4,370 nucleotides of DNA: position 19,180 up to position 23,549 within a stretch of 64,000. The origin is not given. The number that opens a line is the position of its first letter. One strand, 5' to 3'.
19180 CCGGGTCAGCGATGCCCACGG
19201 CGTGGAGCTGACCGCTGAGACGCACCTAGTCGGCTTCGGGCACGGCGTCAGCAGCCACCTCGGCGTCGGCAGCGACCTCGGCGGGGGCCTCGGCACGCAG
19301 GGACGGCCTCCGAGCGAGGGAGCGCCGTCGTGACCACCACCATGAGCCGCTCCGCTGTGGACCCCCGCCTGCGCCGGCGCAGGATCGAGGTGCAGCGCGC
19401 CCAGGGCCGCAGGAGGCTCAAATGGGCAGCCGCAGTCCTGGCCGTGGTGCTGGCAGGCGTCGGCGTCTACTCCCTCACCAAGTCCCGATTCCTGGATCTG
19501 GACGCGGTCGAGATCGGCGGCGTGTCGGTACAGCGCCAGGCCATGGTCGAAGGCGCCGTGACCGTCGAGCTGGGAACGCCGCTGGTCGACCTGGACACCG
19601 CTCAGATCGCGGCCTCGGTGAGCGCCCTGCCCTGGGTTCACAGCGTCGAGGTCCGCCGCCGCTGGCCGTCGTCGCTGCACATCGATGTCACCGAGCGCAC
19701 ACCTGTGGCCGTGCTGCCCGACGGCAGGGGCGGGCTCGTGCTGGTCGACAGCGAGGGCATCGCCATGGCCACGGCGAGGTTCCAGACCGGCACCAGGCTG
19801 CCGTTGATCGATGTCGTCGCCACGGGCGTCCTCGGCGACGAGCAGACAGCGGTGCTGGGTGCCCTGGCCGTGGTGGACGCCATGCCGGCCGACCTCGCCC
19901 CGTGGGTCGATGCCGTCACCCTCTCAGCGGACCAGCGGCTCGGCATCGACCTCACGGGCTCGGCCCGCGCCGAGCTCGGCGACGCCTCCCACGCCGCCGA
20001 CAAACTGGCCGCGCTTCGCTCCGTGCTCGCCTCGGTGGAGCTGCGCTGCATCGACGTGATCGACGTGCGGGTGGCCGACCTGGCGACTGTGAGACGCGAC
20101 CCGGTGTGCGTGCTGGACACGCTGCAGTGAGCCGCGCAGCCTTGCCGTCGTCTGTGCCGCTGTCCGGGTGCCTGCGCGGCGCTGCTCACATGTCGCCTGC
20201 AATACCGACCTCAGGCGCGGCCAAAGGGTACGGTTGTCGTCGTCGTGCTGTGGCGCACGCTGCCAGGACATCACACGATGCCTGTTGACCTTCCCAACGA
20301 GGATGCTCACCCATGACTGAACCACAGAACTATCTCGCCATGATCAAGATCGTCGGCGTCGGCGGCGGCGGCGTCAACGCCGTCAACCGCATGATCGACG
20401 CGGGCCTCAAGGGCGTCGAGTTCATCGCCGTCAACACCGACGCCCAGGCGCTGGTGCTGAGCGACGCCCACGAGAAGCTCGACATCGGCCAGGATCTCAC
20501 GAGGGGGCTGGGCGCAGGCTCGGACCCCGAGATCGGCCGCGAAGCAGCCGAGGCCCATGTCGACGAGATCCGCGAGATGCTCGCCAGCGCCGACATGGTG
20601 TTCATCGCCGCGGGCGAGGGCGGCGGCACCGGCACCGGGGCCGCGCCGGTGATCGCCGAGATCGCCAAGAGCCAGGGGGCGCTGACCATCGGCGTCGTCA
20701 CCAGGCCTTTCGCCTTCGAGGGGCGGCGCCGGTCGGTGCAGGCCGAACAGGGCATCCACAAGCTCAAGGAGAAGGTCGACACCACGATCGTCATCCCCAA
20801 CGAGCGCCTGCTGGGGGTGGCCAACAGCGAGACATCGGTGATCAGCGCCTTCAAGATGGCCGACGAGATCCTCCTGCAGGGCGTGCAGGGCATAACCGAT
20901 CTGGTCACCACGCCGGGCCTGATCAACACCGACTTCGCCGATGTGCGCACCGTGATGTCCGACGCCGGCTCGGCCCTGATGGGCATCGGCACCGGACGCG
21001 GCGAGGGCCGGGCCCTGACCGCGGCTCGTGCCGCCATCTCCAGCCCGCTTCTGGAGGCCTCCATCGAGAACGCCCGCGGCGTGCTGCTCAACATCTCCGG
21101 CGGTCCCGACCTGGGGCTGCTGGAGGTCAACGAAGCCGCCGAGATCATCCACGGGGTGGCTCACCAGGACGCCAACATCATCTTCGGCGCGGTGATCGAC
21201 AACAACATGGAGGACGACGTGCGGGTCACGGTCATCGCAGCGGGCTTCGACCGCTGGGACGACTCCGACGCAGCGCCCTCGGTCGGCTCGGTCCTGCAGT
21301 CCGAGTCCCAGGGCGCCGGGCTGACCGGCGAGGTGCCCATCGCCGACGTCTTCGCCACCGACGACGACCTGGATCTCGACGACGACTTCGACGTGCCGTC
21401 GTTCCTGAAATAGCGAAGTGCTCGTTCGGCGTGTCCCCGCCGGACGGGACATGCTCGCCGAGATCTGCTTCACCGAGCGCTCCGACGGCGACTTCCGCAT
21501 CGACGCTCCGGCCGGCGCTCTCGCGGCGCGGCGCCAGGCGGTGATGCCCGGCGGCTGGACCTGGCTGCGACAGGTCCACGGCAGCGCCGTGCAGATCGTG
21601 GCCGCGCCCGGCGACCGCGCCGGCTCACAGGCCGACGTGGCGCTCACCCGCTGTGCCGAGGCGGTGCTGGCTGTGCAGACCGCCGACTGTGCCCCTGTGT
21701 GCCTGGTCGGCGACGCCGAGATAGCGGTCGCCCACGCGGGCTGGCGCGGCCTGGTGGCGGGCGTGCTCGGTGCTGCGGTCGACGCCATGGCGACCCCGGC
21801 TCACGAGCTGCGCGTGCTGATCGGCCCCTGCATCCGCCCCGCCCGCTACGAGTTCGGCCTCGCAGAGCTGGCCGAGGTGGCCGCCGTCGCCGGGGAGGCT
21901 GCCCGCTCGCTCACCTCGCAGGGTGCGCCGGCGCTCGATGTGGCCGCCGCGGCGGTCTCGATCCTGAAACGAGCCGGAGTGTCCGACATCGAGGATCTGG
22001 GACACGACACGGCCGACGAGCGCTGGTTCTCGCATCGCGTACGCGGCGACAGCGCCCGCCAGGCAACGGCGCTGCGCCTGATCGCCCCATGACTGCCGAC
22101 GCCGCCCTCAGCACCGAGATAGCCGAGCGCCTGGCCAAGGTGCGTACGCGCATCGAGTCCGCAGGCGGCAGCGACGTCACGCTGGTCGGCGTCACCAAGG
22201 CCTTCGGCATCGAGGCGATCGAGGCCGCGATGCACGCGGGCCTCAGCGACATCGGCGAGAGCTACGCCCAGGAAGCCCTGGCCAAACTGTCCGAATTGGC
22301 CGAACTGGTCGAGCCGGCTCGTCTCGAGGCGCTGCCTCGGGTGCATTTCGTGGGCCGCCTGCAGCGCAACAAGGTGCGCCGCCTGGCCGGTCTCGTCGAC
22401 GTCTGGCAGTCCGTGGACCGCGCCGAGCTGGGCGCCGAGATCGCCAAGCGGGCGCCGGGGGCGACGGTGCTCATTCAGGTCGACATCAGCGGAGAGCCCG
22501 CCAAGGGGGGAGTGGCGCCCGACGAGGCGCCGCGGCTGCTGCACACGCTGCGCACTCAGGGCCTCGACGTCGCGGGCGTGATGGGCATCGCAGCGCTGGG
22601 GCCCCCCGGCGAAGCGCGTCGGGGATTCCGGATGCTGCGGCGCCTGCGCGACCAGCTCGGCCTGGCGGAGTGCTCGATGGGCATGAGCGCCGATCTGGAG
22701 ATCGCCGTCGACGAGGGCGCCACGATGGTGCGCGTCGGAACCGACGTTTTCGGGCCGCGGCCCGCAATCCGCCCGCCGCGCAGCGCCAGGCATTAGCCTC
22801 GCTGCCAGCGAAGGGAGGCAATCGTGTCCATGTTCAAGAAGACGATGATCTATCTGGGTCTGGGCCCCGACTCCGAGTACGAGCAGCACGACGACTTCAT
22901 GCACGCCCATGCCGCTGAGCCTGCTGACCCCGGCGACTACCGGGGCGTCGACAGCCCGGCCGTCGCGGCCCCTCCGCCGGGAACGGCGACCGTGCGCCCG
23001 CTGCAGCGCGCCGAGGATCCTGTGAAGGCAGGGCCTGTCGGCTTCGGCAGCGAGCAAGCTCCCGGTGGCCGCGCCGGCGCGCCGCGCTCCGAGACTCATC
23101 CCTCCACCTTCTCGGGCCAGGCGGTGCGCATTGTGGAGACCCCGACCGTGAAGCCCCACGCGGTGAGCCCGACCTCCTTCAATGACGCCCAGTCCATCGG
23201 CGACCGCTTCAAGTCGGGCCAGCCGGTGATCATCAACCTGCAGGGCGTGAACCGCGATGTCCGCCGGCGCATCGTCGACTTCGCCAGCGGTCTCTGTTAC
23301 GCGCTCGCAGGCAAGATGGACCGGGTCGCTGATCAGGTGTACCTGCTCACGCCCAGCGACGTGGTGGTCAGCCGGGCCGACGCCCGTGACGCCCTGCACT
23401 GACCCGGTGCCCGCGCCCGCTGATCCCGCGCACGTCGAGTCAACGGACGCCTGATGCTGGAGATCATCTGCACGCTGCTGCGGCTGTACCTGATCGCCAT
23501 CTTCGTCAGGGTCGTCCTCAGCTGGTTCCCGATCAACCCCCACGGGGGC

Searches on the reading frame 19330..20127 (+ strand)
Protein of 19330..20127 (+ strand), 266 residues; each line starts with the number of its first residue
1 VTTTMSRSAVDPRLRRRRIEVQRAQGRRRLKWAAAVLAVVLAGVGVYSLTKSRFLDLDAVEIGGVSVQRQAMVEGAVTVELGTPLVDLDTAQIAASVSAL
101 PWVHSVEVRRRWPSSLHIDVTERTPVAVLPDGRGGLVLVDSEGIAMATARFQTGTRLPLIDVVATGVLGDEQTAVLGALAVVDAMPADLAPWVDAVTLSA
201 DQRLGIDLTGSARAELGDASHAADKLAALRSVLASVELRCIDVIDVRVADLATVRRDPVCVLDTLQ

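Call 25: search_protein_families(library=pfam, proteins=[window:19330-20127:+], max_evalue=0.00001)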
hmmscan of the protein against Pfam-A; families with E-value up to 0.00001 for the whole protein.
window:19330-20127:+ (266 aa): 2 families
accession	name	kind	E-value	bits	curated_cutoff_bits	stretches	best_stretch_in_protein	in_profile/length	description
PF08478.15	POTRA_1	-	2e-14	54.1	23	1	58-123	4-69/69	POTRA domain, FtsQ-type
PF03799.20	FtsQ_DivIB_C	-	3.4e-09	38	21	1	127-247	1-114/114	Cell division protein FtsQ/DivIB, C-terminal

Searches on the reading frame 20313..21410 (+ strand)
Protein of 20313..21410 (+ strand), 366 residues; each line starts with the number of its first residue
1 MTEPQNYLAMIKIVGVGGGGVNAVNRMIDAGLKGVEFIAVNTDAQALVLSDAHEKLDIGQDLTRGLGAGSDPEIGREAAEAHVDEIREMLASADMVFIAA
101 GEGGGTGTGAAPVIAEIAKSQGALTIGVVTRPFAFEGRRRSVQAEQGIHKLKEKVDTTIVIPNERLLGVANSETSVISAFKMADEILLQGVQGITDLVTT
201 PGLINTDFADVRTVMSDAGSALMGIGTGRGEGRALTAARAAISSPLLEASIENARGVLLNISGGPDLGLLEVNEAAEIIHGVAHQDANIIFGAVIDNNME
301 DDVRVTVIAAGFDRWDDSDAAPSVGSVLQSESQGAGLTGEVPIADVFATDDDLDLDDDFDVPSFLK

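Call 25: search_protein_families(library=pfam, proteins=[window:20313-21410:+], max_evalue=0.00001)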
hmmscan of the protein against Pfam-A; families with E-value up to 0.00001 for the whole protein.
window:20313-21410:+ (366 aa): 2 families
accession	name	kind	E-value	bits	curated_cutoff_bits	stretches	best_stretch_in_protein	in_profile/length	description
PF00091.31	Tubulin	-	8.7e-50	170.1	33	1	11-170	2-189/190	Tubulin/FtsZ family, GTPase domain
PF12327.13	FtsZ_C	-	5.7e-35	119.9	27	1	219-313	1-95/95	FtsZ family, C-terminal domain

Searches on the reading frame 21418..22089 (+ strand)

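Call 25: search_protein_families(library=pfam, proteins=[window:21418-22089:+], max_evalue=0.00001)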
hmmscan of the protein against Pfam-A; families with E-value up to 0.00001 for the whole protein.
window:21418-22089:+ (224 aa): 1 family
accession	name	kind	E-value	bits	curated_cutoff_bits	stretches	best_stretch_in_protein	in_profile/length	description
PF02578.20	Cu-oxidase_4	-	6.8e-39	134.1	22.9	1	40-217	39-235/238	Multi-copper polyphenol oxidoreductase laccase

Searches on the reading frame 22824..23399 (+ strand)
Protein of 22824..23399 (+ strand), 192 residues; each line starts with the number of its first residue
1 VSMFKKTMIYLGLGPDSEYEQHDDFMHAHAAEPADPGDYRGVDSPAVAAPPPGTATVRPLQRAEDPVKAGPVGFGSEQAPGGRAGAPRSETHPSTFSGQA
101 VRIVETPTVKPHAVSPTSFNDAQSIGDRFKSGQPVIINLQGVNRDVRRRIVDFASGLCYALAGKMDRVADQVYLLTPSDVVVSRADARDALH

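Call 25: search_protein_families(library=pfam, proteins=[window:22824-23399:+], max_evalue=0.00001)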
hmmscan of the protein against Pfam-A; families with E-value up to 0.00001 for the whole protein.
window:22824-23399:+ (192 aa): 1 family
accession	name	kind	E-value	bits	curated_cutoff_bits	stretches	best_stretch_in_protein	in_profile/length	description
PF04472.17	SepF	-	4.6e-25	88.1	27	1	114-181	4-71/72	Cell division protein SepF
